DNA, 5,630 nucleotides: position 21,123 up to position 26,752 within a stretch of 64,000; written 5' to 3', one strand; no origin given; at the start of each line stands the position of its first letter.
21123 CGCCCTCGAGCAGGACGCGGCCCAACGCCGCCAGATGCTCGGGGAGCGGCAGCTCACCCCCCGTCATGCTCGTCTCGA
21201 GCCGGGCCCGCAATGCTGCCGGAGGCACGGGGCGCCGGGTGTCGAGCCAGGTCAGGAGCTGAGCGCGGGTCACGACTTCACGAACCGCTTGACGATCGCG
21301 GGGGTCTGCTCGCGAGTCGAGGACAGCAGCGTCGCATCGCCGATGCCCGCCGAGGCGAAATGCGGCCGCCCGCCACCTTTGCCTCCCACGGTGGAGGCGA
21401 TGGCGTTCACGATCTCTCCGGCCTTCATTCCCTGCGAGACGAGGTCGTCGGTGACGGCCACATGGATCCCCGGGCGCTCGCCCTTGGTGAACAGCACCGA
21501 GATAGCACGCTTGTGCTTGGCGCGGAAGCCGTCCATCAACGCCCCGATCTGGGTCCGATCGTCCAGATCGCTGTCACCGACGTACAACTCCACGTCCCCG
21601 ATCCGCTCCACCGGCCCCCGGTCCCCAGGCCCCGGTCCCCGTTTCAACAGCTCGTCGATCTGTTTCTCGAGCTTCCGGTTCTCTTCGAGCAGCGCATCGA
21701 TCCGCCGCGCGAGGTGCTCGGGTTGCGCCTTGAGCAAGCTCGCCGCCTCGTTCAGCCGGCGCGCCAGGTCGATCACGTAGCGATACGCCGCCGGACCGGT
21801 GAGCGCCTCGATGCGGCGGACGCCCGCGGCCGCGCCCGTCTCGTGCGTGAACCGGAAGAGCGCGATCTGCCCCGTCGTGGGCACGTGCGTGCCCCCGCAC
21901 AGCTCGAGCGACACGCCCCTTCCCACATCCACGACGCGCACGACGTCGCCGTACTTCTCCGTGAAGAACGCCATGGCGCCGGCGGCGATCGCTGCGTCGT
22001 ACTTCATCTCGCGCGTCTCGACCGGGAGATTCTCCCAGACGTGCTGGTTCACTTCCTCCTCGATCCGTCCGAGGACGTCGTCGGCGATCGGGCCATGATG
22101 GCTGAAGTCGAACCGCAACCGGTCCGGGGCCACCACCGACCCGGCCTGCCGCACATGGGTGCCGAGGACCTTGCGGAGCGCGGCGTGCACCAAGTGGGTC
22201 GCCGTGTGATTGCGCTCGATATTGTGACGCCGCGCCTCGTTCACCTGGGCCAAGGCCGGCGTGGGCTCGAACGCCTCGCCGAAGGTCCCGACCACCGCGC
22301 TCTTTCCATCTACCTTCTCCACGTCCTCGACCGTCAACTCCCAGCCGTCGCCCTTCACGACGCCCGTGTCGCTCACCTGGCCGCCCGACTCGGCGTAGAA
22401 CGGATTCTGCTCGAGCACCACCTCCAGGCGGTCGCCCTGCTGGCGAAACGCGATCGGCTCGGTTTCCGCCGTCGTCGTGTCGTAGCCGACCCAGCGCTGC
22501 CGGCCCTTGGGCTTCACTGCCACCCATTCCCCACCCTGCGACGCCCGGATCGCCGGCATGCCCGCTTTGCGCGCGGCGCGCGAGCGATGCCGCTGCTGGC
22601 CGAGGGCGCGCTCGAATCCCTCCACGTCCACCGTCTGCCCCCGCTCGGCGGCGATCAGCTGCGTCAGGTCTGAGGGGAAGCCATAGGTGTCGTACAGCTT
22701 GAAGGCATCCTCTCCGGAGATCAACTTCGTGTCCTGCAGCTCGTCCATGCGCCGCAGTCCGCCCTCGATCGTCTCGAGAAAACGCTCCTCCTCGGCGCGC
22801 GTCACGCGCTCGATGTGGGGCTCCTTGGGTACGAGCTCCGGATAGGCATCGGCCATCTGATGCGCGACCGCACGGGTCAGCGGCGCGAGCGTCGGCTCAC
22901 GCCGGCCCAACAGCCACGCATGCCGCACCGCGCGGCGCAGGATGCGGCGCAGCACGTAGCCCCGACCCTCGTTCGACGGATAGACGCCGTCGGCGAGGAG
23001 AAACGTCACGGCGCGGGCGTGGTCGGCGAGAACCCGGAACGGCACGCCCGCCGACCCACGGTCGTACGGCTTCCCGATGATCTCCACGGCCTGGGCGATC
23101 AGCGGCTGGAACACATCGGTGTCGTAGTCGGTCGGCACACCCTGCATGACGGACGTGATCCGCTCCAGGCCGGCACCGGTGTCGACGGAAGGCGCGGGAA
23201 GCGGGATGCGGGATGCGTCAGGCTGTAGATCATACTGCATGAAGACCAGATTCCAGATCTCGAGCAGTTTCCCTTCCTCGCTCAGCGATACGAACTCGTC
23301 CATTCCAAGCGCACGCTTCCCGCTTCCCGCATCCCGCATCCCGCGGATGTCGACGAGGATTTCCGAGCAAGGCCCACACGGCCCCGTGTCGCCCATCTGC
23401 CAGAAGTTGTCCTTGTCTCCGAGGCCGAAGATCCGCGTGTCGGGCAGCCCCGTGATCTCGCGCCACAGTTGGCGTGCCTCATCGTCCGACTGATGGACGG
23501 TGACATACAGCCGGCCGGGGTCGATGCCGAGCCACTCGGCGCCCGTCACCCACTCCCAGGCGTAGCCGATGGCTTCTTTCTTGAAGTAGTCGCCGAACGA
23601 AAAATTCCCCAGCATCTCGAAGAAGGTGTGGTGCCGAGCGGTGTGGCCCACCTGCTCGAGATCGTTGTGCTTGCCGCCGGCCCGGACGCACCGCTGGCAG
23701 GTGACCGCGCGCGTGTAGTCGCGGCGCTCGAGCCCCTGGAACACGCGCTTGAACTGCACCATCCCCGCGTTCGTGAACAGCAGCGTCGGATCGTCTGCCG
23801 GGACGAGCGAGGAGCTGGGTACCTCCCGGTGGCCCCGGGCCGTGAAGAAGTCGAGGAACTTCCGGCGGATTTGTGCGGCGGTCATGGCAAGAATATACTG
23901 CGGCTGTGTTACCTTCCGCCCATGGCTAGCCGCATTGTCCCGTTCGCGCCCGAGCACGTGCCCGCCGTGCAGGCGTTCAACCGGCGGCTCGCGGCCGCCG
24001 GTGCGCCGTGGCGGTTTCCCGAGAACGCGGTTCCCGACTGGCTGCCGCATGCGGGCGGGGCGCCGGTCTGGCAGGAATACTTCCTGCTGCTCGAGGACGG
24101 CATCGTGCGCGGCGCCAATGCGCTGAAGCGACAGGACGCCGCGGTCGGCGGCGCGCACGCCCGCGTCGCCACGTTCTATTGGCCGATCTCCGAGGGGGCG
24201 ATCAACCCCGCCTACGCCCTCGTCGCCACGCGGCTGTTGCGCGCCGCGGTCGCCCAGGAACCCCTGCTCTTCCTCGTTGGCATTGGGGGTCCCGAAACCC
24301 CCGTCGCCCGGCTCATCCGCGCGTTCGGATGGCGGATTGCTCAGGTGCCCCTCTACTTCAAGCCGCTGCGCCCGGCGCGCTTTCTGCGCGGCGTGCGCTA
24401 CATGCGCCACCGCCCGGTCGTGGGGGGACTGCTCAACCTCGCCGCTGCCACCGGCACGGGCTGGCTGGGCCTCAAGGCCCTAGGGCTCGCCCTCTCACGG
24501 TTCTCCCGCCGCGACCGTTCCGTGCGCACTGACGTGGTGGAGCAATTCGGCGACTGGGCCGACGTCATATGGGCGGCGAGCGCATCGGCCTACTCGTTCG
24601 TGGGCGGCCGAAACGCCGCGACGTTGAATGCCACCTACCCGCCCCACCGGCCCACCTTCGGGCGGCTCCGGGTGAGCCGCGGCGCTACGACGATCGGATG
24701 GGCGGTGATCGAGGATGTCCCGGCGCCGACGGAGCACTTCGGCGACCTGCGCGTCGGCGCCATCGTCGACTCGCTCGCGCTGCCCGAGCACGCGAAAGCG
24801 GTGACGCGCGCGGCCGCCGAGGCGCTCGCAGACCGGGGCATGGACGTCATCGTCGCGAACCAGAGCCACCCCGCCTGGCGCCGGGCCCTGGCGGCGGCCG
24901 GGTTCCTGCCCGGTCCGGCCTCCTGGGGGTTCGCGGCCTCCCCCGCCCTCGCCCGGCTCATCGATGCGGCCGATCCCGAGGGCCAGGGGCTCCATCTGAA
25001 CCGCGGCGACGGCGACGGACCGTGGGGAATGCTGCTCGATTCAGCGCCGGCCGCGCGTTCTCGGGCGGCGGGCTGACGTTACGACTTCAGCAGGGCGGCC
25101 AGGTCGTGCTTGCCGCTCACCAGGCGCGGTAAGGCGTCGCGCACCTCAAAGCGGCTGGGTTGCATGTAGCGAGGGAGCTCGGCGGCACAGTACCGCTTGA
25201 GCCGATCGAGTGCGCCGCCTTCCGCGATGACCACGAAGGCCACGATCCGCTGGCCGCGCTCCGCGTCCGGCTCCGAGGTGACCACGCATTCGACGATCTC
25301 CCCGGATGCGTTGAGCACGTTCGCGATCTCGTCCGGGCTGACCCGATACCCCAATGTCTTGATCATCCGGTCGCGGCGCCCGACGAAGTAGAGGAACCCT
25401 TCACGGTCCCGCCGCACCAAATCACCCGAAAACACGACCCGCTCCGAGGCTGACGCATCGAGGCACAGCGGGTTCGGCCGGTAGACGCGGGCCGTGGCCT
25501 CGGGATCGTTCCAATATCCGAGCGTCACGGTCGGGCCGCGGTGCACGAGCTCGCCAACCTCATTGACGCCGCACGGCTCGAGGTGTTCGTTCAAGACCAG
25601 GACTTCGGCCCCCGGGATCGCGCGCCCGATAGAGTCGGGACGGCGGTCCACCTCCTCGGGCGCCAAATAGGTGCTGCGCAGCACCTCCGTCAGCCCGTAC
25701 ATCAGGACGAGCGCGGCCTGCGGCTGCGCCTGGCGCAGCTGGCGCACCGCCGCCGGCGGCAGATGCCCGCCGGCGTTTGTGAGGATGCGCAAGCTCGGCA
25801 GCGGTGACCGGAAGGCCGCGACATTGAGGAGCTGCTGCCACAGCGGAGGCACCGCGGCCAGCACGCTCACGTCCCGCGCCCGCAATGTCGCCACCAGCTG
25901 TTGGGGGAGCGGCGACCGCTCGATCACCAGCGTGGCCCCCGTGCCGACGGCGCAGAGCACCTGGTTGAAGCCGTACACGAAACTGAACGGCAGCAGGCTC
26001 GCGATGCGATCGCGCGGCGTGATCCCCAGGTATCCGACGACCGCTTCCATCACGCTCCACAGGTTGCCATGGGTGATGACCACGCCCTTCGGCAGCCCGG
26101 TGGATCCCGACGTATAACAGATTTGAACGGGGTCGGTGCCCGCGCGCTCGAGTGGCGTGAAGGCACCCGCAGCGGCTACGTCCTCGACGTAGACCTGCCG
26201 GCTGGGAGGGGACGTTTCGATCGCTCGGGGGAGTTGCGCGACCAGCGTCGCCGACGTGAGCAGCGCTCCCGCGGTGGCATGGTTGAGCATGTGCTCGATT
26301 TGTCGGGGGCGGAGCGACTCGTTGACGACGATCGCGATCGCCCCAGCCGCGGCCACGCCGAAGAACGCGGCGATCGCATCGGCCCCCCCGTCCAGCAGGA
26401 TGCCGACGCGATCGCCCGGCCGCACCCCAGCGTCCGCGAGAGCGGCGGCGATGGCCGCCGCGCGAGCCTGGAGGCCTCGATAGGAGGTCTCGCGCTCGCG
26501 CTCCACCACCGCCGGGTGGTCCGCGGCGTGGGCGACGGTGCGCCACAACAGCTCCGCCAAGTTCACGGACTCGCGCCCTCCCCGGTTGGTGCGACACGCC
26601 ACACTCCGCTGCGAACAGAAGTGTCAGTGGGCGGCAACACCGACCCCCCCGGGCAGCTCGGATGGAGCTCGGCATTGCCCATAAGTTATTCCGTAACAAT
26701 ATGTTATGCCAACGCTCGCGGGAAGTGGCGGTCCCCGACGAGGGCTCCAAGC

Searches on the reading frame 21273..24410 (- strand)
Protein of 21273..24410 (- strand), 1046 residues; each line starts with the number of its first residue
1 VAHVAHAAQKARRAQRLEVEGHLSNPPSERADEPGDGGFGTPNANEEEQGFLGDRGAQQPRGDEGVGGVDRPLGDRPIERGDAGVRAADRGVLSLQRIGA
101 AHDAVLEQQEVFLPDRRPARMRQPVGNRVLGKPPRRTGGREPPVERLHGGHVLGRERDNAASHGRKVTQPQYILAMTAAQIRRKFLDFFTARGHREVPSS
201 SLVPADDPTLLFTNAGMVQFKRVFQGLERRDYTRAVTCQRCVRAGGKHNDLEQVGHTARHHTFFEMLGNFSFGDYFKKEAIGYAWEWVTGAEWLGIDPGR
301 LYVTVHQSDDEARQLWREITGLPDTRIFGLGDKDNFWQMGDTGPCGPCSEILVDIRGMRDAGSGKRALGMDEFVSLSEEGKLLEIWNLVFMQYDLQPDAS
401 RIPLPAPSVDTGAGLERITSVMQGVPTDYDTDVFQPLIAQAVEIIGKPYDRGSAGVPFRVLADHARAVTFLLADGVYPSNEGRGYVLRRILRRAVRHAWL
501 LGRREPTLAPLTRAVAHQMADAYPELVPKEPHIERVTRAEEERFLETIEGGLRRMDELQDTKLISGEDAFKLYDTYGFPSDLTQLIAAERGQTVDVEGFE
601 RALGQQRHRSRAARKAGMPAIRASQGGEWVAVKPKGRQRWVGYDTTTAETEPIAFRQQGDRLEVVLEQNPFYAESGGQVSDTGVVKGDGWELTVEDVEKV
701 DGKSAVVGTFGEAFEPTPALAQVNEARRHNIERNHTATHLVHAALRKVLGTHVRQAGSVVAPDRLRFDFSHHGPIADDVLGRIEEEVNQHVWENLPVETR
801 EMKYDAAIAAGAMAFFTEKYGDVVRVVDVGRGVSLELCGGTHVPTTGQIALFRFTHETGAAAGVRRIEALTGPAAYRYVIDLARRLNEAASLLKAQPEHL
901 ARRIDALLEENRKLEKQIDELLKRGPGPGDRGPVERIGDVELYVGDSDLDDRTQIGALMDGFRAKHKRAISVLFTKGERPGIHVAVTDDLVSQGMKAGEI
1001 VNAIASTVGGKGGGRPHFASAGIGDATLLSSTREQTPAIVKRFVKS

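Call 53: search_protein_families(library=pfam, proteins=[window:21273-24410:-], max_evalue=0.00001)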
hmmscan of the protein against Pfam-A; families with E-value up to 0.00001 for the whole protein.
window:21273-24410:- (1046 aa): 3 families
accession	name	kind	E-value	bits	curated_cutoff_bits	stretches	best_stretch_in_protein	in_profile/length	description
PF01411.24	tRNA-synt_2c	-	2e-187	624.6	30.3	1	180-703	1-526/552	tRNA synthetases class II (A)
PF07973.19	tRNA_SAD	-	7.5e-14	51.9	24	1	824-868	1-44/44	Threonyl and Alanyl tRNA synthetase second additional domain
PF02272.25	DHHA1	-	2.7e-09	37.8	25.9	1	951-1026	14-86/102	DHHA1 domain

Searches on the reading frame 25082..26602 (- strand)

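Call 53: search_protein_families(library=pfam, proteins=[window:25082-26602:-], max_evalue=0.00001)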
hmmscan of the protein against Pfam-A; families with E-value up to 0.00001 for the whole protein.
window:25082-26602:- (507 aa): 2 families
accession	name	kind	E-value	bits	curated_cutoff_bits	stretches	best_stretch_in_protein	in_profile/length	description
PF00501.34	AMP-binding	-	4.6e-82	276.3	29.9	1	20-364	2-384/384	AMP-binding enzyme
PF13193.12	AMP-binding_C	-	8.9e-14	52.6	24.5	1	425-498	1-76/76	AMP-binding enzyme C-terminal domain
